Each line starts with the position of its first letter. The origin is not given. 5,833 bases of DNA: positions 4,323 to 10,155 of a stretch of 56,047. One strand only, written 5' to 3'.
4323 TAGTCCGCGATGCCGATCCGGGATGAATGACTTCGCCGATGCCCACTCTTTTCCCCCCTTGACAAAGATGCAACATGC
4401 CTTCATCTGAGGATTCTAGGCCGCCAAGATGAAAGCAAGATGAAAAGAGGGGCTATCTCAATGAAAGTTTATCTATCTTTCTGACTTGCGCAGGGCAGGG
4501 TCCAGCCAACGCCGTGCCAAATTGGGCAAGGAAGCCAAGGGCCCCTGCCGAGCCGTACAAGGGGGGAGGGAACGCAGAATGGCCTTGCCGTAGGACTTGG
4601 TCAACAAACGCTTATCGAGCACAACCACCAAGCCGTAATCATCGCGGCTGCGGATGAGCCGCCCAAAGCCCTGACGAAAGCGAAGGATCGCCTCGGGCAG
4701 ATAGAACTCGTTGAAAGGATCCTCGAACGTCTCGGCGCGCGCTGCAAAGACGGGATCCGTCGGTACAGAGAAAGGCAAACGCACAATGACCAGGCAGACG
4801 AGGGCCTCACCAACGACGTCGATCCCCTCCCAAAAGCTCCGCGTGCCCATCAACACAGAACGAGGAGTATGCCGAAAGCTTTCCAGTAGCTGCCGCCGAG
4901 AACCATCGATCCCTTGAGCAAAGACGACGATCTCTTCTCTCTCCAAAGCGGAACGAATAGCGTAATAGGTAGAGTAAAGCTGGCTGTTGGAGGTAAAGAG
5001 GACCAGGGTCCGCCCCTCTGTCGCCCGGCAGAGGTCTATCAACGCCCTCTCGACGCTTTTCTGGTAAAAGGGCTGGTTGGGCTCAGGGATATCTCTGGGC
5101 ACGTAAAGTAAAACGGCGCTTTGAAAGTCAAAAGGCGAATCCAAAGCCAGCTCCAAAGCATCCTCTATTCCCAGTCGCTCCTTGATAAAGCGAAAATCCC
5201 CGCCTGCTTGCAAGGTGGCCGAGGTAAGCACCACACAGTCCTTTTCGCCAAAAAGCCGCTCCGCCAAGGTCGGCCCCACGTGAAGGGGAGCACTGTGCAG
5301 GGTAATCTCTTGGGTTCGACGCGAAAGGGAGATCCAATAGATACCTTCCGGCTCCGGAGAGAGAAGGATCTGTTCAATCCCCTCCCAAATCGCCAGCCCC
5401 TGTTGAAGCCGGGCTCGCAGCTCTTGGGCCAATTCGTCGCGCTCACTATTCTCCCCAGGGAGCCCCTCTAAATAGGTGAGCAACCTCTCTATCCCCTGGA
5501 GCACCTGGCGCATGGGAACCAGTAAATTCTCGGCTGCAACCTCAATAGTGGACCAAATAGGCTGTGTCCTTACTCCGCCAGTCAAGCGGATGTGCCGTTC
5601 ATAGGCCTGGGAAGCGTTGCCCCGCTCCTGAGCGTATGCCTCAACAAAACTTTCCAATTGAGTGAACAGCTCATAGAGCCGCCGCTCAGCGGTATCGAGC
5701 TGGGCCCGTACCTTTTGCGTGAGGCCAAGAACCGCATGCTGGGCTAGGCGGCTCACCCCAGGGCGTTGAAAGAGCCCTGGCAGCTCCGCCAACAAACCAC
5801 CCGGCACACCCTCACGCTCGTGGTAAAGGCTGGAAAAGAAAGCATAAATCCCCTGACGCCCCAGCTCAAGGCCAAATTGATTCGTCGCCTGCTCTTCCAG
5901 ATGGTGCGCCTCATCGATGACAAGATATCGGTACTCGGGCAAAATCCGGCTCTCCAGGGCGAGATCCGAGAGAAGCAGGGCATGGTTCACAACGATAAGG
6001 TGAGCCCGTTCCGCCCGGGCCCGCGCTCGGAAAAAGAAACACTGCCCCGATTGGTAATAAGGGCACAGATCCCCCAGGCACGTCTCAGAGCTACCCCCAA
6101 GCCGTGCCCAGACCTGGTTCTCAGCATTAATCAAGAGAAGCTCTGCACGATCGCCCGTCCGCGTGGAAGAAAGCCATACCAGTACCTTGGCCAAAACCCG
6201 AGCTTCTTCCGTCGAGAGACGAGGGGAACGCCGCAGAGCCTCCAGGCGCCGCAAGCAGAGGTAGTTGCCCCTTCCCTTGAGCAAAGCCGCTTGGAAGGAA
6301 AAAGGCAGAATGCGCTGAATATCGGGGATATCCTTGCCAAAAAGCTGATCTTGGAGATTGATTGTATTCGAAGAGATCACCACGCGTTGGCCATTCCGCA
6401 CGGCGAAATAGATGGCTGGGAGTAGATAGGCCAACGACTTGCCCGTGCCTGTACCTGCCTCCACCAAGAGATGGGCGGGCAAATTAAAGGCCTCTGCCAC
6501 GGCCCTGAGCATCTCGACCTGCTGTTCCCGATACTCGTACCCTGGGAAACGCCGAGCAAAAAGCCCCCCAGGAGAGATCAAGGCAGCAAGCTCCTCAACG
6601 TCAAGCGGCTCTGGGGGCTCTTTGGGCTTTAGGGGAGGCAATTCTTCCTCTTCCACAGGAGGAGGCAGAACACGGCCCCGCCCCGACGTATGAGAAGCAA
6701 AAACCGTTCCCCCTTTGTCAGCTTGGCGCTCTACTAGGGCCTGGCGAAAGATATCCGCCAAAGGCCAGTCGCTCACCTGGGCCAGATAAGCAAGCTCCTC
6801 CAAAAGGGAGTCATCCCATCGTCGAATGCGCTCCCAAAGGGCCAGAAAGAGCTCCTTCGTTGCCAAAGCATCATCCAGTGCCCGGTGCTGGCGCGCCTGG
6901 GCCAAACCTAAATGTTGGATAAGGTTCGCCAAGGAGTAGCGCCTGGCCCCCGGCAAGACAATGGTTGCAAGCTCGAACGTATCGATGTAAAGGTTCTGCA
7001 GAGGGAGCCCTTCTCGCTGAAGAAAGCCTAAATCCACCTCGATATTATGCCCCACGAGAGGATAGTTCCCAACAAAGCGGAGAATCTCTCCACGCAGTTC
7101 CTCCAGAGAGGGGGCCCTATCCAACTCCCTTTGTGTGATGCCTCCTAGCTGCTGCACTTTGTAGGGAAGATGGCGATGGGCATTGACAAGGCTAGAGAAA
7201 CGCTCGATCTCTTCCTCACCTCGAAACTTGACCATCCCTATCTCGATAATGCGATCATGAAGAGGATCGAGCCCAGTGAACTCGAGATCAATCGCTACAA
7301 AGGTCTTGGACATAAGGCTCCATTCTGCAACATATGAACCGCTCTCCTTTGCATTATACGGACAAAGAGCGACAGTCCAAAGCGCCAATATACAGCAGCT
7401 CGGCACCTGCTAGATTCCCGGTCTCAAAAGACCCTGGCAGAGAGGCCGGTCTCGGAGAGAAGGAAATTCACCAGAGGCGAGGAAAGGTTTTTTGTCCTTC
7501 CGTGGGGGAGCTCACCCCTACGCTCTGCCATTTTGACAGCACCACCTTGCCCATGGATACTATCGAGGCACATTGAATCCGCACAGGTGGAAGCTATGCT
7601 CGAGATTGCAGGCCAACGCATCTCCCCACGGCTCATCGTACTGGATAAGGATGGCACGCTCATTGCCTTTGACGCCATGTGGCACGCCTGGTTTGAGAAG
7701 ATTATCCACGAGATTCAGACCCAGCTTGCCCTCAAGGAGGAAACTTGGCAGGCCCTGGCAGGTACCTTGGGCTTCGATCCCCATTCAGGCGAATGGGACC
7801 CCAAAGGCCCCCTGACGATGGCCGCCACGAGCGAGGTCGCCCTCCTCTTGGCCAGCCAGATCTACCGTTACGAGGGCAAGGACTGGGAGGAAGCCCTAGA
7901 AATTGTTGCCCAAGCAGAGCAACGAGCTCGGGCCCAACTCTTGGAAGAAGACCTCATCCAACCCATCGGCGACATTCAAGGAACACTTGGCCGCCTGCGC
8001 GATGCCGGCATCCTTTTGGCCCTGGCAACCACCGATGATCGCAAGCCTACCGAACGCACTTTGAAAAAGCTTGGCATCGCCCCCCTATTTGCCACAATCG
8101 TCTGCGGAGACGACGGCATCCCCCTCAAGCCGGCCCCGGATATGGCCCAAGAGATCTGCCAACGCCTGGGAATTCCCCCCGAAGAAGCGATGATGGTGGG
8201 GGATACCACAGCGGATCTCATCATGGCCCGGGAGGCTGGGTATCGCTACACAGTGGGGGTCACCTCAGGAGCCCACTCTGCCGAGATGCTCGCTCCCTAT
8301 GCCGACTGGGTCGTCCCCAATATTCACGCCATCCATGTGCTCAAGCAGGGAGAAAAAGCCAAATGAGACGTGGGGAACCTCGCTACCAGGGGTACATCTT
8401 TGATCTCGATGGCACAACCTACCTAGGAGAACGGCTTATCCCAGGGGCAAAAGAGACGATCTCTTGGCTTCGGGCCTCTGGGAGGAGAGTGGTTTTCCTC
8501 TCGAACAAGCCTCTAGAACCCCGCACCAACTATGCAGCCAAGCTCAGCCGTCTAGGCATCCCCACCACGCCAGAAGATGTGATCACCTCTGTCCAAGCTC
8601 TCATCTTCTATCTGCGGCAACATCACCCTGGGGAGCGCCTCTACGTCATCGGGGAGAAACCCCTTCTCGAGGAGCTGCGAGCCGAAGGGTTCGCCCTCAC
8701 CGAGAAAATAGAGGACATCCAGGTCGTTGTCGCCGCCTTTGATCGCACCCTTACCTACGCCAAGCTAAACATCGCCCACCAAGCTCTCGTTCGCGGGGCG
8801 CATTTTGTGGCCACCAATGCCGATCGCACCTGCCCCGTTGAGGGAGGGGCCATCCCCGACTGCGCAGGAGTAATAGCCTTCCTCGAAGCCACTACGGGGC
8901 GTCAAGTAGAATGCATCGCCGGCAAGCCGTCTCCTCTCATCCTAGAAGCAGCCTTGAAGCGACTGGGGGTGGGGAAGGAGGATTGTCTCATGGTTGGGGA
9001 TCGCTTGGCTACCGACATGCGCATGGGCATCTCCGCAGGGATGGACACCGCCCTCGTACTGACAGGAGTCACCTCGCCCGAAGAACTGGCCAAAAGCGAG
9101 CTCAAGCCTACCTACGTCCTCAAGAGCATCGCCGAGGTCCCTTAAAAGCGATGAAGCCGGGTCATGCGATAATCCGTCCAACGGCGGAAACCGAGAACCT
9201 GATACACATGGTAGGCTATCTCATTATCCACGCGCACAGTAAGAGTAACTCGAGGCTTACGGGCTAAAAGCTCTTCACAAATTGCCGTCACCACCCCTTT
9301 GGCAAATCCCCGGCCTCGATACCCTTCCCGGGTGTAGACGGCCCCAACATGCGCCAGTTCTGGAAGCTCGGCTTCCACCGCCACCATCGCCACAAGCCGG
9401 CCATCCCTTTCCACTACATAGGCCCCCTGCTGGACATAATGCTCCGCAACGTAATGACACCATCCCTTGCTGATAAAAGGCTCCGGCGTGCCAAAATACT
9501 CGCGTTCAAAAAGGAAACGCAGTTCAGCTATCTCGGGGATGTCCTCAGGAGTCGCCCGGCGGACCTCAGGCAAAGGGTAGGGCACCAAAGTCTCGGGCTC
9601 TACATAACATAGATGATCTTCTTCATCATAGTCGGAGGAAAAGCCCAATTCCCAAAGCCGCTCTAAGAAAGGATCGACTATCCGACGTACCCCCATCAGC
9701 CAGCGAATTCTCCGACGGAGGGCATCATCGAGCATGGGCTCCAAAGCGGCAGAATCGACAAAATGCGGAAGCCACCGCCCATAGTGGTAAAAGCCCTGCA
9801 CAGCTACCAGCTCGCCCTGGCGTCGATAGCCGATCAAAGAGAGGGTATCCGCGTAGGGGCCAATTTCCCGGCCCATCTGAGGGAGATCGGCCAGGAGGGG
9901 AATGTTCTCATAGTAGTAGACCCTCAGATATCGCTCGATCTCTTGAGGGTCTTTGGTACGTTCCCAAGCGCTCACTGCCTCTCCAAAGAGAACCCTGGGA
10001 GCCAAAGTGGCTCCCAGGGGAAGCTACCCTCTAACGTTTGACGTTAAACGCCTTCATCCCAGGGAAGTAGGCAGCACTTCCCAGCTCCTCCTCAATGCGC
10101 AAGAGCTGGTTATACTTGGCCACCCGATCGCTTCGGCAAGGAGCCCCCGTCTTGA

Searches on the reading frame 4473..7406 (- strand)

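Call 31: search_protein_families(library=pfam, proteins=[window:4473-7406:-], max_evalue=0.000001)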
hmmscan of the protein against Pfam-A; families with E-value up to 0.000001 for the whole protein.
window:4473-7406:- (977 aa): 3 families
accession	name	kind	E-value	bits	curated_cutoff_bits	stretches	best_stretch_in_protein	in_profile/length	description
PF13307.12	Helicase_C_2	-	3.1e-45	154.7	25.3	1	790-949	2-169/170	Helicase C-terminal domain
PF00929.31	RNase_T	-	4.7e-30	105.7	24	1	37-187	1-164/164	Exonuclease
PF00270.35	DEAD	-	4.7e-11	43.2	26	0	311-356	15-62/167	DEAD/DEAH box helicase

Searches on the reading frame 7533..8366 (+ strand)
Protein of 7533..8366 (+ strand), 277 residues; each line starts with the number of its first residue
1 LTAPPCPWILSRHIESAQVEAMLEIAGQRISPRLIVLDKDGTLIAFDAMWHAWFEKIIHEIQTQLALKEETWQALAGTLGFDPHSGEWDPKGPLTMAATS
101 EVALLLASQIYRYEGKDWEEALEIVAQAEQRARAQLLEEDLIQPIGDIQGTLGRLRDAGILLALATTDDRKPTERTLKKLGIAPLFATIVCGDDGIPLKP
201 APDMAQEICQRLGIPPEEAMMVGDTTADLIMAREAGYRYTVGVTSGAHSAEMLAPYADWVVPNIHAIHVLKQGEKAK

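Call 31: search_protein_families(library=pfam, proteins=[window:7533-8366:+], max_evalue=0.000001)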
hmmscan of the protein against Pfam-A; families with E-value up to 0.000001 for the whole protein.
window:7533-8366:+ (277 aa): 3 families
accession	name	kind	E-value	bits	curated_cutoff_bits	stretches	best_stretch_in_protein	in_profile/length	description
PF00702.32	Hydrolase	-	4.7e-29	102.6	26.4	1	33-236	2-191/191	haloacid dehalogenase-like hydrolase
PF13419.12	HAD_2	-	7.6e-25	88.5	23.8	1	37-239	3-175/178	Haloacid dehalogenase-like hydrolase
PF13242.12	Hydrolase_like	-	5.5e-13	49.1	22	1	199-265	4-73/75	HAD-hyrolase-like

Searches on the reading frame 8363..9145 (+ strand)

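Call 31: search_protein_families(library=pfam, proteins=[window:8363-9145:+], max_evalue=0.000001)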
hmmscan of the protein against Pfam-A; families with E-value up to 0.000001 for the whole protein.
window:8363-9145:+ (260 aa): 4 families
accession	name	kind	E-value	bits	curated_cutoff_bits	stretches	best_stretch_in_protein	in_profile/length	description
PF13344.12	Hydrolase_6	-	7.3e-28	97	27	1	12-110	2-100/101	Haloacid dehalogenase-like hydrolase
PF13242.12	Hydrolase_like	-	7.9e-26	90.2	22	1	186-258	2-74/75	HAD-hyrolase-like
PF00702.32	Hydrolase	-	6.2e-20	72.8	26.4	1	10-226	3-191/191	haloacid dehalogenase-like hydrolase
PF13419.12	HAD_2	-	1.4e-09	38.8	23.8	1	184-232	131-178/178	Haloacid dehalogenase-like hydrolase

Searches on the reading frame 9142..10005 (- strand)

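Call 31: search_protein_families(library=pfam, proteins=[window:9142-10005:-], max_evalue=0.000001)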
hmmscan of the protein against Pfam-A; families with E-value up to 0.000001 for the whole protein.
window:9142-10005:- (287 aa): 4 families
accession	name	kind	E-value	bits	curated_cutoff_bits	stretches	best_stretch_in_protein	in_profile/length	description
PF00583.31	Acetyltransf_1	-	9e-14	52.2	20.7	1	164-273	9-116/116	Acetyltransferase (GNAT) family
PF08445.16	FR47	-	1.4e-11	44.7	22.1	1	202-276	7-80/86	FR47-like protein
PF13508.13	Acetyltransf_7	-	2.1e-08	34.8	27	1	195-274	5-83/84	Acetyltransferase (GNAT) domain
PF13673.13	Acetyltransf_10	-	6.3e-07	29.9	23.6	0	193-277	28-111/128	Acetyltransferase (GNAT) domain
